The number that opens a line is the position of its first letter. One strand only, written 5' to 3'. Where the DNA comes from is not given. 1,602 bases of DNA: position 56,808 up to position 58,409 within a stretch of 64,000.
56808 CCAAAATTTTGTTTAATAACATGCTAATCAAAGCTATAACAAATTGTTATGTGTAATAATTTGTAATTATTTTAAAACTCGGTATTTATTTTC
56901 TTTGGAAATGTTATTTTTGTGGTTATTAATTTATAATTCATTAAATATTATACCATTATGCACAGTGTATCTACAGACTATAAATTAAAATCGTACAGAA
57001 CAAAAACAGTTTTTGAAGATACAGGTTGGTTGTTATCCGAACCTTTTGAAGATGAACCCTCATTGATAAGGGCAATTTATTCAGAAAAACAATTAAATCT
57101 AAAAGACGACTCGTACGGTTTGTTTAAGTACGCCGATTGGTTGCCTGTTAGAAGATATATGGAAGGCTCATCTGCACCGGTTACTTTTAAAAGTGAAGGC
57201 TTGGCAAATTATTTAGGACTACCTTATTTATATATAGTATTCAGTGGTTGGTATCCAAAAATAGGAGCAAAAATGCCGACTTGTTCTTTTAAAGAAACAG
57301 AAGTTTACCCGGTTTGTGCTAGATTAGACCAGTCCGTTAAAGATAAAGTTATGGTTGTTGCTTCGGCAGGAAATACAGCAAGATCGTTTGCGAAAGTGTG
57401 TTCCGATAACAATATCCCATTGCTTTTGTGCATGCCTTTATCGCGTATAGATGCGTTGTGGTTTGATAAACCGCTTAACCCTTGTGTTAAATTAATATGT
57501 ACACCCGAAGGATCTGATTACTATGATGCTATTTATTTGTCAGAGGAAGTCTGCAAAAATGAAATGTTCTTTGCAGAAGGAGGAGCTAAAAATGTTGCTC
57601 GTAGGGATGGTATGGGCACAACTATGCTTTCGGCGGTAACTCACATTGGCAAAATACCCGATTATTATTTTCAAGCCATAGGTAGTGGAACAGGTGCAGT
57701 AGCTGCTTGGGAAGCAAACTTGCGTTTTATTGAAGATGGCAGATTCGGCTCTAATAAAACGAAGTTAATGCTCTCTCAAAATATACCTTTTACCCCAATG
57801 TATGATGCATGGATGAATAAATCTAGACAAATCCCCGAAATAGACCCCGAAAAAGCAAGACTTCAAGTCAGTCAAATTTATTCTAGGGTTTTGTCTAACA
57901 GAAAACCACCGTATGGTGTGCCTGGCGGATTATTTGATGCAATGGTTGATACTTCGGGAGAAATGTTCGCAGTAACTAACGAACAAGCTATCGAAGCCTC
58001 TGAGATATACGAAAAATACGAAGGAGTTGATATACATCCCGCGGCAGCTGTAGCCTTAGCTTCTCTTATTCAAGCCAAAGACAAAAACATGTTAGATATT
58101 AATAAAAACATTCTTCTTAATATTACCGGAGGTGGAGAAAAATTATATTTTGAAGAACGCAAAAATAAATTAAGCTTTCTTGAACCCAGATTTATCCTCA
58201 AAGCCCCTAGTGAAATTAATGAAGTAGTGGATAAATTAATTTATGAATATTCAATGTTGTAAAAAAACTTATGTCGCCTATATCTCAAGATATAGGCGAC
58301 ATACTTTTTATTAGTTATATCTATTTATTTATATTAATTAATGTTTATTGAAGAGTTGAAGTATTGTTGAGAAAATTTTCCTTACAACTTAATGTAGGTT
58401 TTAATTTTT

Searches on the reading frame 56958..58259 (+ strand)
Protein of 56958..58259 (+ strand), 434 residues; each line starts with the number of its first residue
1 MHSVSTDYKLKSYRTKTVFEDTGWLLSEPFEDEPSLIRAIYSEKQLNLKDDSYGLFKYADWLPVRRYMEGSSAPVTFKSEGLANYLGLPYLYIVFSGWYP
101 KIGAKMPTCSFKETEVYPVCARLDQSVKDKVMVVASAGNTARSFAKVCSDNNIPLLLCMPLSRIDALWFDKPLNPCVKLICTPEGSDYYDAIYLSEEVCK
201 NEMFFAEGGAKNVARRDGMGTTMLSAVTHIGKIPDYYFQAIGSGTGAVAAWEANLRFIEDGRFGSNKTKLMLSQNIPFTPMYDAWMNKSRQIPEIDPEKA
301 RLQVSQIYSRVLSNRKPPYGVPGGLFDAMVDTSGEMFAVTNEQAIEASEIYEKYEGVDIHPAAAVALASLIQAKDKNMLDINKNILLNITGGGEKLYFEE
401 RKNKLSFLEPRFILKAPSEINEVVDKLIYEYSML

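Call 71: search_protein_families(library=pfam, proteins=[window:56958-58259:+], max_evalue=0.00001)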
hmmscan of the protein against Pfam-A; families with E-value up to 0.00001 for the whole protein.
window:56958-58259:+ (434 aa): 1 family
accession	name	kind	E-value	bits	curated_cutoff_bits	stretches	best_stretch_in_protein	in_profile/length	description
PF00291.31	PALP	-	4.7e-24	85.7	35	1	106-391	32-295/295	Pyridoxal-phosphate dependent enzyme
